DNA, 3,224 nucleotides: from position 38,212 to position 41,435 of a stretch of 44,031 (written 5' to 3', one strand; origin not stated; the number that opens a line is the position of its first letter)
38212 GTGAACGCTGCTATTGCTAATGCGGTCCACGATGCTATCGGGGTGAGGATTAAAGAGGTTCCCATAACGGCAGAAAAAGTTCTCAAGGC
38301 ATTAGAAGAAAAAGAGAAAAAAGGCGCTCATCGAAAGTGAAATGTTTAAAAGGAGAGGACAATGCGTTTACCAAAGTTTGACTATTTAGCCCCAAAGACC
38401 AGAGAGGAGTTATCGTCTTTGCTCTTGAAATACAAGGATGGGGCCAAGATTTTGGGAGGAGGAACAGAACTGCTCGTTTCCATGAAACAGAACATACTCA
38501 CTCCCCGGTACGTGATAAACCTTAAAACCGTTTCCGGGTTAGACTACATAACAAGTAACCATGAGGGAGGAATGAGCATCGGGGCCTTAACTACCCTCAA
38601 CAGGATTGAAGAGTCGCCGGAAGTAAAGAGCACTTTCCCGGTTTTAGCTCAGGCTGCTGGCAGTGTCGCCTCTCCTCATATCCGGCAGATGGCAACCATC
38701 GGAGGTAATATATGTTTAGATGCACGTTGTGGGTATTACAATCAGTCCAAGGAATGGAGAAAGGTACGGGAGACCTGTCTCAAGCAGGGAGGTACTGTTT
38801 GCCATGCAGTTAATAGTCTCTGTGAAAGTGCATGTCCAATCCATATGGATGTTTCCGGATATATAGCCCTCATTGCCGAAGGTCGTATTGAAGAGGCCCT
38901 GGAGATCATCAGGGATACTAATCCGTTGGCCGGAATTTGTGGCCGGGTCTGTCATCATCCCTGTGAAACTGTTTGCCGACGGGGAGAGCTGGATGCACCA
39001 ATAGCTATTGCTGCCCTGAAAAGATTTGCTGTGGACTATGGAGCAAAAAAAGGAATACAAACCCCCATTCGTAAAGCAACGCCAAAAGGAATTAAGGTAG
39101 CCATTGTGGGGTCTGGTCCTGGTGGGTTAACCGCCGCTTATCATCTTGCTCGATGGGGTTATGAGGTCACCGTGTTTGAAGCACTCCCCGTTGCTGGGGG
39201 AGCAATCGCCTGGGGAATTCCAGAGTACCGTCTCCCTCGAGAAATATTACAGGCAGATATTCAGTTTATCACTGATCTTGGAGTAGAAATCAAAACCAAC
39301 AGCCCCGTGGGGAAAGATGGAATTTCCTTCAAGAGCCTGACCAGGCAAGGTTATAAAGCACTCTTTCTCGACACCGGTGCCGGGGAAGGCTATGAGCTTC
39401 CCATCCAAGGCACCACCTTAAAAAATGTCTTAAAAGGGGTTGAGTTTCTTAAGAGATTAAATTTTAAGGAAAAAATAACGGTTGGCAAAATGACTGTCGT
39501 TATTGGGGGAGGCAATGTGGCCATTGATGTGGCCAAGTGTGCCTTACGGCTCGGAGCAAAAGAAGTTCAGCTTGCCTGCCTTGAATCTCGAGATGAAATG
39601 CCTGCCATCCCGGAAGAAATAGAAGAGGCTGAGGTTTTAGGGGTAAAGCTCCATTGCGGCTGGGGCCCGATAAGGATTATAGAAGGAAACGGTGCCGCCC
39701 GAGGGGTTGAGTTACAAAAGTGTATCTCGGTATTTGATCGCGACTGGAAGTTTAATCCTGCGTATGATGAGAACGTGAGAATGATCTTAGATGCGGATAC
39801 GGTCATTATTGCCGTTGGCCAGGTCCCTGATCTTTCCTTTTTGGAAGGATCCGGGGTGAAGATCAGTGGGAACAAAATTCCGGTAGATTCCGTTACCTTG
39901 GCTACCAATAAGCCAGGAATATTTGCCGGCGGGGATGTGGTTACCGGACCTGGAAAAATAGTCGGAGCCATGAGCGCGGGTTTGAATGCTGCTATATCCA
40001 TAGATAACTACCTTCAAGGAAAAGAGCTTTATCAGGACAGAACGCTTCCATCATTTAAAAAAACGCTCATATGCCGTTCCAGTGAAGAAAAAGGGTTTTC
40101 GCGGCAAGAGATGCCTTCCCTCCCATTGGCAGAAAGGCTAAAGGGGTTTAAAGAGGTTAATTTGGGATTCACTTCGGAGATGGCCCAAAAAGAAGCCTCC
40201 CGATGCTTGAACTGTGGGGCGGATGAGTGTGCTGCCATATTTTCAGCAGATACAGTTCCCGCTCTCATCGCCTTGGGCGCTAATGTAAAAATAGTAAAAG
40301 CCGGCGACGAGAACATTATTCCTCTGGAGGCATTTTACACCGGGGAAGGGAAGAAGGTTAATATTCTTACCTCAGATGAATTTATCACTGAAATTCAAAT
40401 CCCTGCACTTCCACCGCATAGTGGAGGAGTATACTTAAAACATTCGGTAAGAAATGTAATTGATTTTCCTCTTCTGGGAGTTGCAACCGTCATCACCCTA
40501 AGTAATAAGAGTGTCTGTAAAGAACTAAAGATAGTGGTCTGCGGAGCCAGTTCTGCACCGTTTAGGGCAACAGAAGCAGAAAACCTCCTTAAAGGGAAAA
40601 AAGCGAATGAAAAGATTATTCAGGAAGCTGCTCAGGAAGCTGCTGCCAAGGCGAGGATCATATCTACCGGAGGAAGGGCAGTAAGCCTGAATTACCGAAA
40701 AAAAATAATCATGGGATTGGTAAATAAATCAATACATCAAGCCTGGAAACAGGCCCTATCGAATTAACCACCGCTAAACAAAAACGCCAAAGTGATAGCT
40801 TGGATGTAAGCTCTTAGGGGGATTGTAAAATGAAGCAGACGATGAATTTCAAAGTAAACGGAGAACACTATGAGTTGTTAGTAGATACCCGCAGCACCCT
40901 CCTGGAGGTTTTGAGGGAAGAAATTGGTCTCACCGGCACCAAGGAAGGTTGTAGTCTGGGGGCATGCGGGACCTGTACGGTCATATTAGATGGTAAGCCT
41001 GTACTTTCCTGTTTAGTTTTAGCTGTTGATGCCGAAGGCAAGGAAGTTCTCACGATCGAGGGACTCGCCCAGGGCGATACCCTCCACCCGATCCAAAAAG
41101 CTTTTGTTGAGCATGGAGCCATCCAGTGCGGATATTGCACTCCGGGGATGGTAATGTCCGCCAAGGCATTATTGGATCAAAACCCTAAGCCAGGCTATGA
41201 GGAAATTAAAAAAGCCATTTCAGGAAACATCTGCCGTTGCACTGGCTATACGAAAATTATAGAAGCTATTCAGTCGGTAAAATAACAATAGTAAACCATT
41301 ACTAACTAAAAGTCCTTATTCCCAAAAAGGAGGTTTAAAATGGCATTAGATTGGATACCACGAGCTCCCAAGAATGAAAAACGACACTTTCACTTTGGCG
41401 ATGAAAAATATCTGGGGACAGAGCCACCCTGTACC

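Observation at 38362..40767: GltD/NfnB-like NAD(P)H-flavin-FeS module nested inside the [4Fe-4S] loop of a 4-hydroxybenzoyl-CoA-reductase-type FAD subunit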

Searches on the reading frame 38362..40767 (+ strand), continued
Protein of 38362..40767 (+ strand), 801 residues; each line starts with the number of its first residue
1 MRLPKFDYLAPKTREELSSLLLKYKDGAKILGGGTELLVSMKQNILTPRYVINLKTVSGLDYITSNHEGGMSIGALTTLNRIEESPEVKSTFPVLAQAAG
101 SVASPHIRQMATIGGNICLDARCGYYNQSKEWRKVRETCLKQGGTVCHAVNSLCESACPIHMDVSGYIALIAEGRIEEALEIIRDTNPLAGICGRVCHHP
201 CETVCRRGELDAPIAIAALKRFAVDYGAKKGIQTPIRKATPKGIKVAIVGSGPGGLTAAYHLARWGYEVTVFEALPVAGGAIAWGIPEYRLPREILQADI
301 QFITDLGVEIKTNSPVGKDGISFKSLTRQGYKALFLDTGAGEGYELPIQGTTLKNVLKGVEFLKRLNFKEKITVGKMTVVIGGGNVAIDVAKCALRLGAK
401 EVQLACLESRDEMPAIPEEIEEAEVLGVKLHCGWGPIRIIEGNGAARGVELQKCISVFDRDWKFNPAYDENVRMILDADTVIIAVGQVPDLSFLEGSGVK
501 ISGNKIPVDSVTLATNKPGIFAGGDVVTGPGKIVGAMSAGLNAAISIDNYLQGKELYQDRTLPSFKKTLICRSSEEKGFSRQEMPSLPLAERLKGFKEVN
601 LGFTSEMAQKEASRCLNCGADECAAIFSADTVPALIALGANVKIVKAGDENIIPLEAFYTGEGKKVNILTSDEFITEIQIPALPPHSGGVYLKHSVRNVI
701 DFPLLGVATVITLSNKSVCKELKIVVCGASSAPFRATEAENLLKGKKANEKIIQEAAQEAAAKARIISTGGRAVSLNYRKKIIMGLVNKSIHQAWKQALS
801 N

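Call 54: find_related_loci(query=A1, collection=genome_contigs, flank=6000)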
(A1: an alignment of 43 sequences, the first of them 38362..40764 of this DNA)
Query A1 (801 aa) in genome_contigs; peptide patterns used: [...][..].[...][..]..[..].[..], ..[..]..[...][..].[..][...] (x = any residue, [..] = any of these).
600 stretches matched a pattern (row limit reached: there are more); 573 encode a relative of the query (tblastn E <= 1e-3); the best 80 are kept; 80 distinct loci.
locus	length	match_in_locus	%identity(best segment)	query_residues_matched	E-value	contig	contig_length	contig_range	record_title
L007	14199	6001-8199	38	19-751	7e-146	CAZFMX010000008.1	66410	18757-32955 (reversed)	MAG TPA_asm: uncultured Desulfobacteraceae bacterium isolate binchicken_co178_257 genome assembly, contig: NODE_789_leng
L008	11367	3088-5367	36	1-791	2e-144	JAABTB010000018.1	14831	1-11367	MAG: Desulfobacula sp. isolate S20.Bin121 Scaffold_16, whole genome shotgun sequence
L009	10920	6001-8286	36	1-791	7e-144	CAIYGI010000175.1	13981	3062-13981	uncultured bacterium isolate MJ-time_bin-3222 genome assembly, contig: bin-3222:175/347, whole genome shotgun sequence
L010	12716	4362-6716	34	1-791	5e-142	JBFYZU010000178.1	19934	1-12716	MAG: Myxococcota bacterium isolate PPR_0446 k121_5484132, whole genome shotgun sequence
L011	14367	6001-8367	35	6-791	5e-128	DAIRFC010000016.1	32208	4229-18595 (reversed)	MAG TPA_asm: Actinomycetota bacterium isolate CTOTU19831 NODE_1256_length_32208_cov_23.340964, whole genome shotgun sequ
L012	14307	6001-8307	36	6-791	3e-125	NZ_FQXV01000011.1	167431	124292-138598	Sporobacter termitidis DSM 10068, whole genome shotgun sequence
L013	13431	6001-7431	48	146-618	8e-123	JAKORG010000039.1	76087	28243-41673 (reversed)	MAG: Deltaproteobacteria bacterium isolate all_maxbin.269 k201_728294, whole genome shotgun sequence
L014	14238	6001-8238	34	3-757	8e-123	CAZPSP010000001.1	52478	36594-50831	MAG TPA_asm: uncultured Dehalococcoidaceae bacterium isolate binchicken_co43_185 genome assembly, contig: NODE_805_lengt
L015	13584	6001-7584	44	154-674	2e-121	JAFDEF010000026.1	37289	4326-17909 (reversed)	MAG: Deltaproteobacteria bacterium isolate Meg19_1012_Bin_503 Meg19_1012_Bin_503_scaffold_1725, whole genome shotgun seq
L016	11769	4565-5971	46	154-623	6e-120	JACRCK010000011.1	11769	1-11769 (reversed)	MAG: Deltaproteobacteria bacterium isolate NC_groundwater_1644_Pr3_B-0.1um_57_11 SR-2_scaffold_141_67239, whole genome s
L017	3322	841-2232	45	154-618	2e-122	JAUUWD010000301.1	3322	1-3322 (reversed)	MAG: Desulfobacteraceae bacterium isolate CSMAG_30 CSMAG_30_k141_2730694_length_3322_cov_4.8365, whole genome shotgun se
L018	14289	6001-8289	34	2-764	9e-117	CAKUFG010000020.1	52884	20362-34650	MAG: uncultured Clostridia bacterium isolate REFINED_METABAT215_TOP10_CONTIGS_1500_ASSEMBLY_K77_MERGED__Hadza_PheChl_Fib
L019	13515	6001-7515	43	126-623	2e-115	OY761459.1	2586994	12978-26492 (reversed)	MAG: Syntrophales bacterium isolate c6a0f7f3-880d-44d6-9c5f-266f97196533 genome assembly, chromosome: 1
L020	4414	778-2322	43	116-623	9e-117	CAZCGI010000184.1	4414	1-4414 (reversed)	MAG TPA_asm: uncultured Syntrophaceae bacterium isolate binchicken_co379_42 genome assembly, contig: NODE_4432_length_44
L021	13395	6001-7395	45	154-618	7e-114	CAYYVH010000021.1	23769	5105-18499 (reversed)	MAG TPA_asm: uncultured Anaerolineales bacterium isolate binchicken_co275_18 genome assembly, contig: NODE_2602_length_2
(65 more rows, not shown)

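Call 62: find_encoding_contigs(protein=window:38362-40767:+, flank=10000, max_places=3)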
Protein window:38362-40767:+ (801 aa): no gene with exactly this product is on record in the collection.

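Call 66: search_protein_families(library=ncbifam, proteins=[L001:3251-5518:+, L003:7640-9991:+], max_evalue=1e-40)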
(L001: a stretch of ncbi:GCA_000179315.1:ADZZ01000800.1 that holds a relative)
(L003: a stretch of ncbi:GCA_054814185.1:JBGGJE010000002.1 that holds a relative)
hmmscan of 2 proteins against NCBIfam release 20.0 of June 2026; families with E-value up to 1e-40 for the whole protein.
L001:3251-5518:+ (755 aa): 12 families
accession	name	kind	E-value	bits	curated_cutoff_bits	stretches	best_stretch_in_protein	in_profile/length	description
NF043082.1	XdhA_XDHase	equivalog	4.1e-103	346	780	1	8-752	1-752/758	xanthine dehydrogenase subunit XdhA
NF007426.0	PRK09970.1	equivalog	1.9e-98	330.4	916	1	5-752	3-755/761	xanthine dehydrogenase molybdenum-binding subunit XdhA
TIGR03194.1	4hydrxCoA_A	equivalog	6.1e-94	315.9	994.55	1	12-751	1-745/746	4-hydroxybenzoyl-CoA reductase subunit alpha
NF041018.1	glyceraldDH_alpha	equivalog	3.9e-84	283.4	790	1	6-748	1-740/741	glyceraldehyde dehydrogenase subunit alpha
TIGR03196.1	pucD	equivalog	5.8e-71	239.9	783.65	1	9-745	4-751/763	xanthine dehydrogenase subunit D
TIGR03313.1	Se_sel_red_Mo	hypoth_equivalog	9.3e-71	238.7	1101.9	0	167-754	360-951/951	molybdopterin-dependent oxidoreductase Mo/Fe-S-binding subunit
NF040766.1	CODH_aero_grp5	exception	9.8e-67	225.7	950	1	5-589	2-593/785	aerobic carbon-monoxide dehydrogenase large subunit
TIGR03311.1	Se_dep_XDH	equivalog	3.8e-62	210.5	830.45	1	7-727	161-825/848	selenium-dependent xanthine dehydrogenase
NF045668.1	pterin_aldehy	equivalog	7.9e-62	209.5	1100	1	6-752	173-904/905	molybdopterin-dependent aldehyde oxidoreductase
NF041671.1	peri_hyde_PaoC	equivalog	6.8e-61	206.6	1180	1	5-753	15-732/735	aldehyde oxidoreductase molybdenum-binding subunit PaoC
TIGR02416.1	CO_dehy_Mo_lg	equivalog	6.7e-57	193.2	991.15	1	20-746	5-765/770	aerobic carbon-monoxide dehydrogenase large subunit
TIGR02965.1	xanthine_xdhB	equivalog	1.5e-43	149.1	849.5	1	11-747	4-749/758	xanthine dehydrogenase molybdopterin binding subunit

L003:7640-9991:+ (783 aa): 12 families
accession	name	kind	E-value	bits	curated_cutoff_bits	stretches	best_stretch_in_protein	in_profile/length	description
NF043082.1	XdhA_XDHase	equivalog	1.6e-120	403.5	780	1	14-779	1-751/758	xanthine dehydrogenase subunit XdhA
NF007426.0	PRK09970.1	equivalog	1.4e-116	390.4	916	1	13-779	5-754/761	xanthine dehydrogenase molybdenum-binding subunit XdhA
TIGR03194.1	4hydrxCoA_A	equivalog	1e-104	351.5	994.55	1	19-780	2-746/746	4-hydroxybenzoyl-CoA reductase subunit alpha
NF041018.1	glyceraldDH_alpha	equivalog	8.1e-83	279.1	790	1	13-777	2-741/741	glyceraldehyde dehydrogenase subunit alpha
TIGR03196.1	pucD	equivalog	7.6e-79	266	783.65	1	20-776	9-754/763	xanthine dehydrogenase subunit D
TIGR03313.1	Se_sel_red_Mo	hypoth_equivalog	1.2e-76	258.2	1101.9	0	197-428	361-590/951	molybdopterin-dependent oxidoreductase Mo/Fe-S-binding subunit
NF045668.1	pterin_aldehy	equivalog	6e-75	252.9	1100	1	10-549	171-688/905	molybdopterin-dependent aldehyde oxidoreductase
NF041671.1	peri_hyde_PaoC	equivalog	4.1e-72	243.7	1180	1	12-781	16-732/735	aldehyde oxidoreductase molybdenum-binding subunit PaoC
TIGR03311.1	Se_dep_XDH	equivalog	3.3e-59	200.8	830.45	1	14-424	162-539/848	selenium-dependent xanthine dehydrogenase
NF040766.1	CODH_aero_grp5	exception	2.6e-55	188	950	0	12-425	3-395/785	aerobic carbon-monoxide dehydrogenase large subunit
TIGR02416.1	CO_dehy_Mo_lg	equivalog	4e-52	177.4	991.15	0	27-425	6-394/770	aerobic carbon-monoxide dehydrogenase large subunit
TIGR02965.1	xanthine_xdhB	equivalog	5.9e-45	153.7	849.5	1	22-780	9-754/758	xanthine dehydrogenase molybdopterin binding subunit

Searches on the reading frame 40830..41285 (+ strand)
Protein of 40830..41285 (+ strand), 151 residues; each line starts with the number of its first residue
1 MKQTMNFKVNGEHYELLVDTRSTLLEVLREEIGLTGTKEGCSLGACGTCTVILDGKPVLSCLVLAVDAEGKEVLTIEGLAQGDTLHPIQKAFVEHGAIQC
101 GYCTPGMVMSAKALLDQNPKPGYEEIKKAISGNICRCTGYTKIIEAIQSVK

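Call 3: search_protein_families(library=pfam, proteins=[window:40830-41285:+], max_evalue=0.01)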
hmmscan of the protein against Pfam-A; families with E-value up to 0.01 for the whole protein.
window:40830-41285:+ (151 aa): 3 families
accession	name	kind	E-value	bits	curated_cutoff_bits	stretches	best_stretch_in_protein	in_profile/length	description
PF01799.25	Fer2_2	-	3e-36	123.8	30.3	1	75-148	1-75/75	[2Fe-2S] binding domain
PF00111.32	Fer2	-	7.4e-09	35.9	21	1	8-61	2-55/77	2Fe-2S iron-sulfur cluster binding domain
PF13085.11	Fer2_3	-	7.3e-07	29.6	27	1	36-80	47-90/107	2Fe-2S iron-sulfur cluster binding domain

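Call 4: search_protein_families(library=ncbifam, proteins=[window:40830-41285:+], max_evalue=0.001)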
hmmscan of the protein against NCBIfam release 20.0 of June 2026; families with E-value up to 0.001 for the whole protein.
window:40830-41285:+ (151 aa): 16 families
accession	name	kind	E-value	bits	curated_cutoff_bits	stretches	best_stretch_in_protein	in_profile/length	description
NF041020.1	glyceraldDH_gamma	equivalog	5.5e-61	204.9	290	1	4-149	12-157/164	glyceraldehyde dehydrogenase subunit gamma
NF043084.2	XdhC_XDHase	equivalog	1.5e-59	199.9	217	1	4-150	2-149/151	xanthine dehydrogenase subunit XdhC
TIGR03198.1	pucE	equivalog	7.6e-56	187.8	254.3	1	2-150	1-148/151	xanthine dehydrogenase subunit E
TIGR03193.1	4hydroxCoAred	equivalog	2.8e-54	183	257.8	1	6-149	3-146/148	4-hydroxybenzoyl-CoA reductase subunit gamma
NF045668.1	pterin_aldehy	equivalog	5.7e-52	176.9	1100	1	5-148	3-149/905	molybdopterin-dependent aldehyde oxidoreductase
TIGR03311.1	Se_dep_XDH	equivalog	1.4e-51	175.5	830.45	1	7-148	3-141/848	selenium-dependent xanthine dehydrogenase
NF008514.0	PRK11433.1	equivalog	4.2e-51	173.5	322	1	4-150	52-213/218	aldehyde dehydrogenase iron-sulfur subunit PaoA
NF007387.0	PRK09908.1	equivalog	1.4e-48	164.3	212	1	4-149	8-154/159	xanthine dehydrogenase iron sulfur-binding subunit XdhC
TIGR02963.1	xanthine_xdhA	equivalog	3.3e-44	151.3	467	1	7-149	3-156/468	xanthine dehydrogenase small subunit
TIGR02969.1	mam_aldehyde_ox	subfamily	8.9e-32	109.6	1912.3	1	6-149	4-159/1330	aldehyde oxidase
TIGR03313.1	Se_sel_red_Mo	hypoth_equivalog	3.6e-16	58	1101.9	1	7-148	1-142/951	molybdopterin-dependent oxidoreductase Mo/Fe-S-binding subunit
NF009226.0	PRK12576.1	equivalog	1.4e-06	27.9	344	1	14-80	29-101/317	succinate dehydrogenase/fumarate reductase iron-sulfur subunit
NF004898.0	PRK06259.1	equivalog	7.7e-05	21.5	385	1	24-65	31-76/488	fumarate reductase (CoM/CoB) subunit TfrB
NF004616.0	PRK05950.1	subfamily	0.00012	21.3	228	1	13-81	25-97/238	succinate dehydrogenase iron-sulfur subunit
TIGR00384.1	dhsB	subfamily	0.00037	20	88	1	12-80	15-88/222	succinate dehydrogenase and fumarate reductase iron-sulfur protein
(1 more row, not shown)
